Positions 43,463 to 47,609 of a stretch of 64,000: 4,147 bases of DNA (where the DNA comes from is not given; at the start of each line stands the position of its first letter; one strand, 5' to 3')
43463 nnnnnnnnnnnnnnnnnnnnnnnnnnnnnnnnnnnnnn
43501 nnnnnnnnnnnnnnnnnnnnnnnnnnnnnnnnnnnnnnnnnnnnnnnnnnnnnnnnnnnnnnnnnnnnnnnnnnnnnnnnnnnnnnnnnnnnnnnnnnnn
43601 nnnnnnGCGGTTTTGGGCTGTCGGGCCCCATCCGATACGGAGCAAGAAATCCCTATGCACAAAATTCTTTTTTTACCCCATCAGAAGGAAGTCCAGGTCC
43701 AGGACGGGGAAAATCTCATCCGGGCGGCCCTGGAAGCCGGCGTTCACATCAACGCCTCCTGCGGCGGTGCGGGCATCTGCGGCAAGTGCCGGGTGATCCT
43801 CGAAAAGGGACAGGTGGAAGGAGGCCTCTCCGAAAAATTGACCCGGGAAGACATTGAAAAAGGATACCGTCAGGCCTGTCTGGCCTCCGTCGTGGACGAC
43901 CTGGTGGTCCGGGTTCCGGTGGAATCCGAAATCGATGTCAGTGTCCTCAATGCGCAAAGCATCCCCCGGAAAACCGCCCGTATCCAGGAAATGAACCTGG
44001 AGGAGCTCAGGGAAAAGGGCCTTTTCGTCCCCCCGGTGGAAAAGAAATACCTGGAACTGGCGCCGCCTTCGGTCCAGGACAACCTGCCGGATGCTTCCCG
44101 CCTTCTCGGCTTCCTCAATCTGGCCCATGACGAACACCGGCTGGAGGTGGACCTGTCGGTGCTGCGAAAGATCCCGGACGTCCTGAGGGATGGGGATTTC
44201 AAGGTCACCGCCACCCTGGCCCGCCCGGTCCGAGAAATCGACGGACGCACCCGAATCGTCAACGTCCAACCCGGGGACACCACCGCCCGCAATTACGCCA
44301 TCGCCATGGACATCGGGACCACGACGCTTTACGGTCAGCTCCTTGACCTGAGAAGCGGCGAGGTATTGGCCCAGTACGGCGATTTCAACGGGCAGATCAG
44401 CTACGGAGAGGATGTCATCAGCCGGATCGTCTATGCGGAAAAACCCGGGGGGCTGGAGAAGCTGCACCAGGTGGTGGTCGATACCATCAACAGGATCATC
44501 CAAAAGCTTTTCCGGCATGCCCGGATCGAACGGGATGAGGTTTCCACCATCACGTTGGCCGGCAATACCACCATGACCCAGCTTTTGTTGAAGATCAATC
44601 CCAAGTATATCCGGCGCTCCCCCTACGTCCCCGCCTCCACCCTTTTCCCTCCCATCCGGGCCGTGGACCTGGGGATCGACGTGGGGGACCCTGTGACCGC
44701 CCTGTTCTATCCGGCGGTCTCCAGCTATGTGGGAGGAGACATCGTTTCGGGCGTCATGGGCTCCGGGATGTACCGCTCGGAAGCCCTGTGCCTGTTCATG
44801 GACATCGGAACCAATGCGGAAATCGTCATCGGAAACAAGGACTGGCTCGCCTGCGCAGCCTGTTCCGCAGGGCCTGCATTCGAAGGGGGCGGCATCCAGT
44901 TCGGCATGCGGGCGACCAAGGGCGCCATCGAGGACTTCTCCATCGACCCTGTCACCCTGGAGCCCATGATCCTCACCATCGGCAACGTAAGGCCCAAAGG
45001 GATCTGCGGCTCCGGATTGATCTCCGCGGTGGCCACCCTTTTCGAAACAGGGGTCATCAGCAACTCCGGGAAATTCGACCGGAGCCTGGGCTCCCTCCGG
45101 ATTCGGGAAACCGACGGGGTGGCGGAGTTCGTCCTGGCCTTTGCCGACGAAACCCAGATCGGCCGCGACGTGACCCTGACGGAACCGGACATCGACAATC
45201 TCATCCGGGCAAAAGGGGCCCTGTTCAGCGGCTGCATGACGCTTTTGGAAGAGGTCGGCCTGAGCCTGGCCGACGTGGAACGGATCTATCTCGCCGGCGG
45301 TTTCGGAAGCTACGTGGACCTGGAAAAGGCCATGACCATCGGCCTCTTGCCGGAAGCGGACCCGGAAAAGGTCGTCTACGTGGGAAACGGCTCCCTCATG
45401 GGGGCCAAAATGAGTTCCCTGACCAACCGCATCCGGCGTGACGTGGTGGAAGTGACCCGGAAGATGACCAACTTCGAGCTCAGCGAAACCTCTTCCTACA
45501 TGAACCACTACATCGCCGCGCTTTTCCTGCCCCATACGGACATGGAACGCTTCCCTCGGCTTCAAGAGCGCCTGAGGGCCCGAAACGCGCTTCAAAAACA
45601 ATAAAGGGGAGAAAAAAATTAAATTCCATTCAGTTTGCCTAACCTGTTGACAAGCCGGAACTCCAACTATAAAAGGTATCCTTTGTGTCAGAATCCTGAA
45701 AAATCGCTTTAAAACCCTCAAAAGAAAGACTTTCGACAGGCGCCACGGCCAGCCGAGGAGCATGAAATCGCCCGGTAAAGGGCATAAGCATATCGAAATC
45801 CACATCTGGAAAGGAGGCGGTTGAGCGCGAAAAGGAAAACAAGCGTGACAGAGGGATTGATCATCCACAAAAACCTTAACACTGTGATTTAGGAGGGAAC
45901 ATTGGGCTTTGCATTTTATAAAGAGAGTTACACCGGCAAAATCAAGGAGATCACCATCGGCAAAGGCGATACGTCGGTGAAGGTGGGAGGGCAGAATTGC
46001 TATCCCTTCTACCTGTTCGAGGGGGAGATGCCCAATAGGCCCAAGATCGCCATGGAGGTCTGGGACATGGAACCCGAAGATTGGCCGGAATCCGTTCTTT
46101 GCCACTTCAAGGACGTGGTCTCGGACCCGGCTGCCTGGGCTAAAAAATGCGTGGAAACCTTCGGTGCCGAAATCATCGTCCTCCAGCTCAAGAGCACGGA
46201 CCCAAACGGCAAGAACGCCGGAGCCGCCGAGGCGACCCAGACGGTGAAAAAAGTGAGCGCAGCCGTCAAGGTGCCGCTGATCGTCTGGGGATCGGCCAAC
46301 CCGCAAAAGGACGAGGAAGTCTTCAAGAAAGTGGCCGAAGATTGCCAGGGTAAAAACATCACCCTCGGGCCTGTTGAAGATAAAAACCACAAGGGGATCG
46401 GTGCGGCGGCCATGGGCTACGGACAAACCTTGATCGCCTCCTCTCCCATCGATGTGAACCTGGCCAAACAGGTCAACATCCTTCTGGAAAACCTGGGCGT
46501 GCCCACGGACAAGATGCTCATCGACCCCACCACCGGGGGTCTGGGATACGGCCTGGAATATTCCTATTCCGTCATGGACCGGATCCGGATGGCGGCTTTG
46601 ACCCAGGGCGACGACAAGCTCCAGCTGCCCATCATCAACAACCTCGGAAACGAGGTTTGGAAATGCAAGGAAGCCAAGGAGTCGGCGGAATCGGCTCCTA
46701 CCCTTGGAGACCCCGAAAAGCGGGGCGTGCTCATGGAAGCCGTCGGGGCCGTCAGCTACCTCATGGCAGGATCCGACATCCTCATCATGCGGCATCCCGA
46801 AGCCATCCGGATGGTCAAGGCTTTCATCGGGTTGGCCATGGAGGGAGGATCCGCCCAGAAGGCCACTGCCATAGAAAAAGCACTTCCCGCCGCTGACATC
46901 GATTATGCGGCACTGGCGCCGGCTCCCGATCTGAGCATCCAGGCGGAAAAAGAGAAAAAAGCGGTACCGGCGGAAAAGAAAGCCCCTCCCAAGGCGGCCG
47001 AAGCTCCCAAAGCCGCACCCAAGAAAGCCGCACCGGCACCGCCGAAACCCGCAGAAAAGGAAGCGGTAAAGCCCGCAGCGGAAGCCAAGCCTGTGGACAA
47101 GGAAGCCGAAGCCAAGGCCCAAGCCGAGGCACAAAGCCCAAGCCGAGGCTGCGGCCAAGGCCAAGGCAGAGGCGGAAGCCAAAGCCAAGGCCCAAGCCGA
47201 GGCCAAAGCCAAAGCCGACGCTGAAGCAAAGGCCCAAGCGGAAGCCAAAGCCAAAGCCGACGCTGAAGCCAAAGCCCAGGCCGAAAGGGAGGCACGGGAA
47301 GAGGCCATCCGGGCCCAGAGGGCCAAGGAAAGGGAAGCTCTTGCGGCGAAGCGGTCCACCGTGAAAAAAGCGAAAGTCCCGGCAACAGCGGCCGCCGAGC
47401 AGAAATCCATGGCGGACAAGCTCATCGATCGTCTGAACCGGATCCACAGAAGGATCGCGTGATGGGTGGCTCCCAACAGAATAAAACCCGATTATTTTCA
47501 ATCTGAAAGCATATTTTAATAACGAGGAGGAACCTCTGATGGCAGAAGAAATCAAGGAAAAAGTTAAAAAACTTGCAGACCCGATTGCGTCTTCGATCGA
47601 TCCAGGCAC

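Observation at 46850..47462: AcsD carries a long Ala/Lys/Pro/Glu low-complexity tail, and the reading frame breaks inside its tandem repeat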

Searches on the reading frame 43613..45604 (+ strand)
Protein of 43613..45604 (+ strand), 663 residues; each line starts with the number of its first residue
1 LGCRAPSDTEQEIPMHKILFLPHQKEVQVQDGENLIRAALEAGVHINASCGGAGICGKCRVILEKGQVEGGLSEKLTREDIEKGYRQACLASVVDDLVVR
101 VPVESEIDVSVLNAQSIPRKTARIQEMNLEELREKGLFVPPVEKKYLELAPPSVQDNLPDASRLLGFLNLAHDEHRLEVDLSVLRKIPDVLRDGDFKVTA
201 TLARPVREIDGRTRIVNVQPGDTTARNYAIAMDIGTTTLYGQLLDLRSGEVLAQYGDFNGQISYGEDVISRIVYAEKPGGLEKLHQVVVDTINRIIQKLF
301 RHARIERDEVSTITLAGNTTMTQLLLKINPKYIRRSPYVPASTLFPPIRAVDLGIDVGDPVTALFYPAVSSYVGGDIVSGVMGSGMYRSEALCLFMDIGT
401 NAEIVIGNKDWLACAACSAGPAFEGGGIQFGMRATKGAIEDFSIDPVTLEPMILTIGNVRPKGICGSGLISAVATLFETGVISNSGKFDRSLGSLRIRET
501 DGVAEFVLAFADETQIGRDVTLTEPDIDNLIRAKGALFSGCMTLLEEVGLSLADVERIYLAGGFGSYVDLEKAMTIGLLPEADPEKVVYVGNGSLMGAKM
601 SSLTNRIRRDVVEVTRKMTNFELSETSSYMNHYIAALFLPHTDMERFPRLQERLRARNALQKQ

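Call 7: search_protein_families(library=pfam, proteins=[window:43613-45604:+], max_evalue=0.01)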
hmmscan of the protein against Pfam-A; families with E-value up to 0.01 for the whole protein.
window:43613-45604:+ (663 aa): 5 families
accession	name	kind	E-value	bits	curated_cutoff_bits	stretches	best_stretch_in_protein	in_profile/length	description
PF14574.11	RACo_C_ter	-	2.7e-107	358.1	27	1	392-650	2-260/261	C-terminal domain of RACo the ASKHA domain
PF17651.6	Raco_middle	-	5.2e-57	192.5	26.8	1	228-388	1-162/163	RACo middle region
PF17650.6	RACo_linker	-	6.3e-23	80.8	26.2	1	134-224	4-85/86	RACo linker region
PF00111.32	Fer2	-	2.7e-13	50.1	21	1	23-93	6-76/77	2Fe-2S iron-sulfur cluster binding domain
PF13510.11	Fer2_4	-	0.00033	21.1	22.8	1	25-100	11-78/82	2Fe-2S iron-sulfur cluster binding domain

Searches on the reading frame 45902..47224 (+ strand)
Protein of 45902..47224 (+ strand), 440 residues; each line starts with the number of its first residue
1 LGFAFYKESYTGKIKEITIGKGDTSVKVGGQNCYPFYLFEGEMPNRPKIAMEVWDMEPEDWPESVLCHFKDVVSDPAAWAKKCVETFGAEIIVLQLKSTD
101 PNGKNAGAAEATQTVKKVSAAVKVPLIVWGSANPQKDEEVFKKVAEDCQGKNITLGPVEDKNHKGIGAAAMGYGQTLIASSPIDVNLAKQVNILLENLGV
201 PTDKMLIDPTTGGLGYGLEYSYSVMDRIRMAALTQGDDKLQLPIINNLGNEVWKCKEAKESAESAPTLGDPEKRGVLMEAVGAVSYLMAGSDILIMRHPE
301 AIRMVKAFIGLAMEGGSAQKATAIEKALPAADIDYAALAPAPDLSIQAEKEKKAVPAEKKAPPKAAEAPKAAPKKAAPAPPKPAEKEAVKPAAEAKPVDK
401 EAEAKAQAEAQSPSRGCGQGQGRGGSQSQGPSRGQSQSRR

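Call 7: search_protein_families(library=pfam, proteins=[window:45902-47224:+], max_evalue=0.01)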
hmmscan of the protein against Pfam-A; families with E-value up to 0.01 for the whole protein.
window:45902-47224:+ (440 aa): 1 family
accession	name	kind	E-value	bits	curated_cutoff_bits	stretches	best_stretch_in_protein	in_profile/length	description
PF03599.22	CdhD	-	8.4e-47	160.2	24.8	1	16-301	1-245/387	CO dehydrogenase/acetyl-CoA synthase delta subunit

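Call 10: find_encoding_contigs(protein=window:45902-47224:+, flank=3000, max_places=6)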
Protein window:45902-47224:+ (440 aa): no gene with exactly this product is on record in the collection.

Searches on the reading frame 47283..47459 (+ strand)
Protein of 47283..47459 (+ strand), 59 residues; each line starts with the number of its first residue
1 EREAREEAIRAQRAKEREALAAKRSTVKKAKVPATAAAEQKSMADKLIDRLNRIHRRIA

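Call 47: search_protein_representatives(alignment_id=A2)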
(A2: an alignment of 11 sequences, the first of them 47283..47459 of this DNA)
Query: 11 sequences, 58 profile positions. Proteins with E-value up to 0.001 (for the whole library): 84; up to 1e-10: 33; up to 1e-30: 0. The best 84 are listed.
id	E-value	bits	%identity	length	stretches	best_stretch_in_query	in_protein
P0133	1.0e-17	80.6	-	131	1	1-57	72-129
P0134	3.1e-17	79.0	-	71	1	3-56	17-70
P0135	4.1e-17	78.6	-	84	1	3-58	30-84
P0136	4.2e-17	78.6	-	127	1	2-57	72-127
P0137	5.7e-17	78.2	-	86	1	3-56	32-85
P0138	1.3e-16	77.0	-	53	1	6-57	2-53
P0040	1.6e-16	76.8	-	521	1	2-58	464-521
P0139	2.7e-16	76.0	-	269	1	6-56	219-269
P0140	3.0e-16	75.9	-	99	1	2-57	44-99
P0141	3.1e-16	75.8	-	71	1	2-56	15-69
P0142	2.3e-15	73.0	-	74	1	1-56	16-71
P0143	5.4e-15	71.8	-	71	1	1-58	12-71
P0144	7.1e-15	71.5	-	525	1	2-56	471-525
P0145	7.4e-15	71.4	-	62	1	1-57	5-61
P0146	7.6e-15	71.4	-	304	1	6-57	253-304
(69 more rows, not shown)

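Call 51: search_solved_structures(query=A2, max_evalue=1)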
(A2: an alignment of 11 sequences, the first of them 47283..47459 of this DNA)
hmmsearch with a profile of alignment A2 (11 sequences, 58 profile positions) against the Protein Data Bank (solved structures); distinct sequences matched with E-value up to 1: 0.
